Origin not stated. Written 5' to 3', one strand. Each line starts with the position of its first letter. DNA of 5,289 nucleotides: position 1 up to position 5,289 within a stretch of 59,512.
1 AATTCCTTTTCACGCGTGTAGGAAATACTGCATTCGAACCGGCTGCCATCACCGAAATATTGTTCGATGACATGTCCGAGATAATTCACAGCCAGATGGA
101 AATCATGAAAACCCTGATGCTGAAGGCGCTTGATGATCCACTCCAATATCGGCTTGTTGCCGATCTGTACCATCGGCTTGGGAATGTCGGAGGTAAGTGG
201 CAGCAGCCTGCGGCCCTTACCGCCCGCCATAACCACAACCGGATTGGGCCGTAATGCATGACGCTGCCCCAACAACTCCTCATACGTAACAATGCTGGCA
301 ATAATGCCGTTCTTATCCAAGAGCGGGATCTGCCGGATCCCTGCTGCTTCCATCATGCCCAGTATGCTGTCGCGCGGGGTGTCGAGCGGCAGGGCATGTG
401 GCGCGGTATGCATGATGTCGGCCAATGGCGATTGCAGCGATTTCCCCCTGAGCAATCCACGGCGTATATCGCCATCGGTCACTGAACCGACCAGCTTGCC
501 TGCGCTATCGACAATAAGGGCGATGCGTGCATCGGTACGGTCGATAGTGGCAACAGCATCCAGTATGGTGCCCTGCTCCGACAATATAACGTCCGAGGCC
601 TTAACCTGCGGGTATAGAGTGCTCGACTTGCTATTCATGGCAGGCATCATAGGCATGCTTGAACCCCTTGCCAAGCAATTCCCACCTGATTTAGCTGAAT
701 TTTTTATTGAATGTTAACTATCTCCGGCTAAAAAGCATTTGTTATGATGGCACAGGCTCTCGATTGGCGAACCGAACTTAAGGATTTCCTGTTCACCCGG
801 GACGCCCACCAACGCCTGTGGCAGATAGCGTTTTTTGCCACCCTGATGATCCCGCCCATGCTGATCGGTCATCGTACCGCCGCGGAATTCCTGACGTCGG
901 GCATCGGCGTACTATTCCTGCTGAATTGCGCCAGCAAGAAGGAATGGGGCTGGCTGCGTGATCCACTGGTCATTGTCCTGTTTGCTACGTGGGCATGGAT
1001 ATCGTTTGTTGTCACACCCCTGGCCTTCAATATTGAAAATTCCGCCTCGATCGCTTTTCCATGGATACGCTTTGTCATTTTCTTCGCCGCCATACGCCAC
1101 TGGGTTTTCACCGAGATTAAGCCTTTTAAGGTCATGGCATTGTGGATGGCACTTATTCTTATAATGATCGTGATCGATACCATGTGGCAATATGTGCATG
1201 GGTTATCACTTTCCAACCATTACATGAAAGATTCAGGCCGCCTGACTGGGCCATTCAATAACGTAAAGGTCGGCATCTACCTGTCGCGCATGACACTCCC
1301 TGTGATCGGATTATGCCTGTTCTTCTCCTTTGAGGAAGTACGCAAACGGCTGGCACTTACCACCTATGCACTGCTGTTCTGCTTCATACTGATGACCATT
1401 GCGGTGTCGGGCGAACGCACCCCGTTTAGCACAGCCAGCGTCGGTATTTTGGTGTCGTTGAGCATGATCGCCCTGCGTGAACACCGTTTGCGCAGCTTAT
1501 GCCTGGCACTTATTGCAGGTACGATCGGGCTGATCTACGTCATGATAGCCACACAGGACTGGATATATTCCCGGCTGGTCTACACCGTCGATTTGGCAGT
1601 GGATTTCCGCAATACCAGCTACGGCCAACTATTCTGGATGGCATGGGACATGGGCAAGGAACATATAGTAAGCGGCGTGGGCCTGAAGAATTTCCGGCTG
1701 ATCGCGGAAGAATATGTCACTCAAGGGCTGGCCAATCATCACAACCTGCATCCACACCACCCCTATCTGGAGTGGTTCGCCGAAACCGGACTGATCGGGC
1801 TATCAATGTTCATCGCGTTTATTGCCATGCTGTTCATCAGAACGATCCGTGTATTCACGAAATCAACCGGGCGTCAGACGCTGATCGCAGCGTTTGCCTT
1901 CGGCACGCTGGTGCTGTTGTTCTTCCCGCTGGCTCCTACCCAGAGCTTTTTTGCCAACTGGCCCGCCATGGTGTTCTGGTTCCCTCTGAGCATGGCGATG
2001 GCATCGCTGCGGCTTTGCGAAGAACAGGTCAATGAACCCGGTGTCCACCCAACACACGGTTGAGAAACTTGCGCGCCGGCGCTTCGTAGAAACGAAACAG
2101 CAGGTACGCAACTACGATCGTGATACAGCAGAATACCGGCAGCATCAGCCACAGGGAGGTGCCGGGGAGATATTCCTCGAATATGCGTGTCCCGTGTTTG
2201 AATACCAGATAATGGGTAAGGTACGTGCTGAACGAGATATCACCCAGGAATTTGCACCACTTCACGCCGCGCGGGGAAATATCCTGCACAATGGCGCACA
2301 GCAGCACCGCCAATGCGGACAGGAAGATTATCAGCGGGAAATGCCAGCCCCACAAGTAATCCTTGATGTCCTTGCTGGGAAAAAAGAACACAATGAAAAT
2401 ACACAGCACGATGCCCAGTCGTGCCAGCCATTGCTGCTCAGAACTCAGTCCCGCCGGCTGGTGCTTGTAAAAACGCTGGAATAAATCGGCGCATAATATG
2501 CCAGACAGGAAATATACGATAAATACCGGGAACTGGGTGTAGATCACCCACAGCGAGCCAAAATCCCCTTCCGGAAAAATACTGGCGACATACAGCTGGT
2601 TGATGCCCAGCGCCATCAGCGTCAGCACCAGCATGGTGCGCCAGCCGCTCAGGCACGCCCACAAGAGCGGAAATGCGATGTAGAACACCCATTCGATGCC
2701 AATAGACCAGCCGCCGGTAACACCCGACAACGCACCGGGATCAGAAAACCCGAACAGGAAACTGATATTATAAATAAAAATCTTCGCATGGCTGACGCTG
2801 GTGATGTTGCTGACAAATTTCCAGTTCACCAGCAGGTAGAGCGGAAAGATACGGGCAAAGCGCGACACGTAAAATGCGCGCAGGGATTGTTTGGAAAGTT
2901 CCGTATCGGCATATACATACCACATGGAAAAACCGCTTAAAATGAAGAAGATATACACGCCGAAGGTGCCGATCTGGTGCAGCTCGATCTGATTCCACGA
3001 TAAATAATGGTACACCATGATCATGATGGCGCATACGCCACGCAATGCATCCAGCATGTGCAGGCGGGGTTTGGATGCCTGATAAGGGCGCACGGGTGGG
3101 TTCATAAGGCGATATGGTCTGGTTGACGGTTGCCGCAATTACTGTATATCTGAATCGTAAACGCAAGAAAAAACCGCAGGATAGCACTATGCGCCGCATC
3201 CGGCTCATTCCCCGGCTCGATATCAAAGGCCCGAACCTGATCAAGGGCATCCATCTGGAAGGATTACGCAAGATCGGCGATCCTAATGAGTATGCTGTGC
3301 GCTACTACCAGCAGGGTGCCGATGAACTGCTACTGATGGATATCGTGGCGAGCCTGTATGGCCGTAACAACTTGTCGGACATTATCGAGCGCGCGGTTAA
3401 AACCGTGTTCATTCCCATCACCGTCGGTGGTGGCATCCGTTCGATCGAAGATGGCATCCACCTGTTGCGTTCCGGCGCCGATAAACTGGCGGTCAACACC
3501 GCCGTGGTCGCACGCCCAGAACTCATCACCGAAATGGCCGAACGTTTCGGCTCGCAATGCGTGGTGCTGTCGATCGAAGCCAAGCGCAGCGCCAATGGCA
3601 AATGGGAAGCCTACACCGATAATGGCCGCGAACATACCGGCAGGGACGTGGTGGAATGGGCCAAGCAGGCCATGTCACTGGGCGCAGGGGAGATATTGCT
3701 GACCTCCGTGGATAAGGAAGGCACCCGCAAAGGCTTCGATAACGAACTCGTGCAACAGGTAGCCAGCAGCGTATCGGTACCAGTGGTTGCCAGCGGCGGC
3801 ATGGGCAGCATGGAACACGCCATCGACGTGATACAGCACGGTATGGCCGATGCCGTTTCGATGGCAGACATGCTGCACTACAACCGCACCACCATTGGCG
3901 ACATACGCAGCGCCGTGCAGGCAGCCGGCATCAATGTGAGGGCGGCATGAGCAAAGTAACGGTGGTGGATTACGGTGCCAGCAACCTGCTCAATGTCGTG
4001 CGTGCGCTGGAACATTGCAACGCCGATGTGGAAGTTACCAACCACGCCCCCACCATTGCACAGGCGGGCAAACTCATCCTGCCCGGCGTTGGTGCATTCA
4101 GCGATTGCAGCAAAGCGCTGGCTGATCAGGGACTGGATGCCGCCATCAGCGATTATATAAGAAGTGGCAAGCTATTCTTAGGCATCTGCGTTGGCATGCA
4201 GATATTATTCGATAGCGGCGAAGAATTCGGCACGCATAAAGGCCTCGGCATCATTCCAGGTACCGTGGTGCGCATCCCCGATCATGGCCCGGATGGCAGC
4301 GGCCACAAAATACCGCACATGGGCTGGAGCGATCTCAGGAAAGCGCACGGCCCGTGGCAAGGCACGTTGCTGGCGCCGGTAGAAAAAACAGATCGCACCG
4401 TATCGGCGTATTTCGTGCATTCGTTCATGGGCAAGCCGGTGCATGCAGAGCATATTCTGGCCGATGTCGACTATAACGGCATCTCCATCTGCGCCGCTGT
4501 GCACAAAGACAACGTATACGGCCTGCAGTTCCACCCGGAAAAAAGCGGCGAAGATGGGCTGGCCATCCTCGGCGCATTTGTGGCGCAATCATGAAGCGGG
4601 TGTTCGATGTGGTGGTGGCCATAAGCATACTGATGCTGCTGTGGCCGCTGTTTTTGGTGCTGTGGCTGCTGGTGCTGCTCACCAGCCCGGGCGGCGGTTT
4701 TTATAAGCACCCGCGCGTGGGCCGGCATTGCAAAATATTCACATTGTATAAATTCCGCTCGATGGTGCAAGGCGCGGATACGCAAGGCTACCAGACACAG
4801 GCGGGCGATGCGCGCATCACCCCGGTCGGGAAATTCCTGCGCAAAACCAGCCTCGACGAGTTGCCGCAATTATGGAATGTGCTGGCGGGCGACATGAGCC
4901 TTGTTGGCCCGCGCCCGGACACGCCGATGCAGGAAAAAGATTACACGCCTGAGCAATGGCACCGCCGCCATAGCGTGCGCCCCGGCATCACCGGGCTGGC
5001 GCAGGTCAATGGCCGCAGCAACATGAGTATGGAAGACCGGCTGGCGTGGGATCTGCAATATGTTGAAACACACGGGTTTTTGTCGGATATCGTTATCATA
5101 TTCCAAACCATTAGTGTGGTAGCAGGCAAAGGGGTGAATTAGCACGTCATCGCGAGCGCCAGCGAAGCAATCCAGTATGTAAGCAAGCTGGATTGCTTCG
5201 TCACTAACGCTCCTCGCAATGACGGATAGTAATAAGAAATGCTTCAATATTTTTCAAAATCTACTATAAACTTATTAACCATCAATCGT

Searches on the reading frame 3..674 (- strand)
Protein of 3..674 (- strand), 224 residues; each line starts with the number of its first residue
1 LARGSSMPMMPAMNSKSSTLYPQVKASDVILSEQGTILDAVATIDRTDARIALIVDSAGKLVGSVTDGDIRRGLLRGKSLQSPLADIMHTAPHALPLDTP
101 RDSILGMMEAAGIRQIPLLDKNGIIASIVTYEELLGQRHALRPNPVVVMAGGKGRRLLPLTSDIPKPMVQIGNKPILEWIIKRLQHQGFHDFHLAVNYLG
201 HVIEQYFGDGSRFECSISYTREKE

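Call 91: search_protein_families(library=pfam, proteins=[window:3-674:-], max_evalue=0.00001)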
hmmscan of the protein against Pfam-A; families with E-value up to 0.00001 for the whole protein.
window:3-674:- (224 aa): 3 families
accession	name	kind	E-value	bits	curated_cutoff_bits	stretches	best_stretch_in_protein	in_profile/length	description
PF00483.29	NTP_transferase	-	2.9e-15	56.9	21.2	1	147-223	3-81/245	Nucleotidyl transferase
PF00571.33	CBS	-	4e-13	49.9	24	0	85-135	2-52/57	CBS domain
PF12804.13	NTP_transf_3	-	1.2e-07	32.5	27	1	146-200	1-49/160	MobA-like NTP transferase domain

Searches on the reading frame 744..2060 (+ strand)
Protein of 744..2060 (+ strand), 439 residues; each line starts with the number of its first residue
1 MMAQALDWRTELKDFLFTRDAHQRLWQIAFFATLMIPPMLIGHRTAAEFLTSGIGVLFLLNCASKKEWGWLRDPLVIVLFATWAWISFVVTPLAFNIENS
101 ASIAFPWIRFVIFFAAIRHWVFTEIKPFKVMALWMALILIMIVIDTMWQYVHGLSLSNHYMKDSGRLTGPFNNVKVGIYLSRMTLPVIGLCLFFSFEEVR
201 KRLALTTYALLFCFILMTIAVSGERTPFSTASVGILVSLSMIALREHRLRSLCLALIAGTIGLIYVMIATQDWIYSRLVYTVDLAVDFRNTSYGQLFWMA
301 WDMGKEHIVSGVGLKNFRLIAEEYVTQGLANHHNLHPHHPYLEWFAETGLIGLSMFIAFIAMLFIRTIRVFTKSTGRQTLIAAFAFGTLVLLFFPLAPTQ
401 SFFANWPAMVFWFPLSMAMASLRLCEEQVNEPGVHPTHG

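Call 91: search_protein_families(library=pfam, proteins=[window:744-2060:+], max_evalue=0.00001)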
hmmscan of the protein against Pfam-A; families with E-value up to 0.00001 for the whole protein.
window:744-2060:+ (439 aa): 1 family
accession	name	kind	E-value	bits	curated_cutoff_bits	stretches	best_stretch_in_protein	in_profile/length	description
PF04932.20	Wzy_C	-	4.9e-13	49.6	31.7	1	212-357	3-149/149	O-Antigen ligase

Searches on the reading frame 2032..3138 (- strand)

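Call 91: search_protein_families(library=pfam, proteins=[window:2032-3138:-], max_evalue=0.00001)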
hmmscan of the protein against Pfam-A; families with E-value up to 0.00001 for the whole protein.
window:2032-3138:- (369 aa): 1 family
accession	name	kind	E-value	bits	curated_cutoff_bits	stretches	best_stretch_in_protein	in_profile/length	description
PF01757.29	Acyl_transf_3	-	8.2e-33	114.3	31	1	29-348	4-325/326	Acyltransferase domain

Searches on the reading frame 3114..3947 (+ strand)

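Call 91: search_protein_families(library=pfam, proteins=[window:3114-3947:+], max_evalue=0.00001)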
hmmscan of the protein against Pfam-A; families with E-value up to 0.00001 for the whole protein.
window:3114-3947:+ (278 aa): 3 families
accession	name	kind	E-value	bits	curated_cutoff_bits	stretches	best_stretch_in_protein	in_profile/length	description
PF00977.27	His_biosynth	-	1.1e-64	218.4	23.6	1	30-259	1-227/228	Histidine biosynthesis protein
PF05690.20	ThiG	-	8.2e-07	29.1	23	0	90-146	166-221/247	Thiazole biosynthesis protein ThiG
PF03060.21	NMO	-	7.2e-06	26.1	28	0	209-251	175-222/331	Nitronate monooxygenase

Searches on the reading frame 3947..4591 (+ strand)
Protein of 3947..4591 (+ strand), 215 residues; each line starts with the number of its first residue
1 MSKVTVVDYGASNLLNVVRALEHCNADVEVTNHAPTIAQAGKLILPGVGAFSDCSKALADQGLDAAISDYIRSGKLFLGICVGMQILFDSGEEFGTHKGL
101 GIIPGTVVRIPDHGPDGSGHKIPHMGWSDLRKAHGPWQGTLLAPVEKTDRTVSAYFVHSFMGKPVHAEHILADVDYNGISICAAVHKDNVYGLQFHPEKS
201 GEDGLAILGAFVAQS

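Call 91: search_protein_families(library=pfam, proteins=[window:3947-4591:+], max_evalue=0.00001)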
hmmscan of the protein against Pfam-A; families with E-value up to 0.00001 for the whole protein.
window:3947-4591:+ (215 aa): 3 families
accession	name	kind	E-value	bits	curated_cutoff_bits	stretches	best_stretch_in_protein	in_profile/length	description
PF00117.34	GATase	-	2.1e-22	80.1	22.8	1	6-207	2-182/190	Glutamine amidotransferase class-I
PF07685.20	GATase_3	-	7.1e-08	32.7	27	1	19-107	17-115/196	CobB/CobQ-like glutamine amidotransferase domain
PF01174.25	SNO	-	2.6e-06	27.9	27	0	16-90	10-84/188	SNO glutamine amidotransferase family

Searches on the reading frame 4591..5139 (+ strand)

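Call 91: search_protein_families(library=pfam, proteins=[window:4591-5139:+], max_evalue=0.00001)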
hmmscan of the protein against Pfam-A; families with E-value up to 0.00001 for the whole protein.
window:4591-5139:+ (183 aa): 1 family
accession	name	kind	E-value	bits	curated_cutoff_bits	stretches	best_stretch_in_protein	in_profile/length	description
PF02397.22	Bac_transf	-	7.9e-66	221.4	27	1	2-177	1-177/179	Bacterial sugar transferase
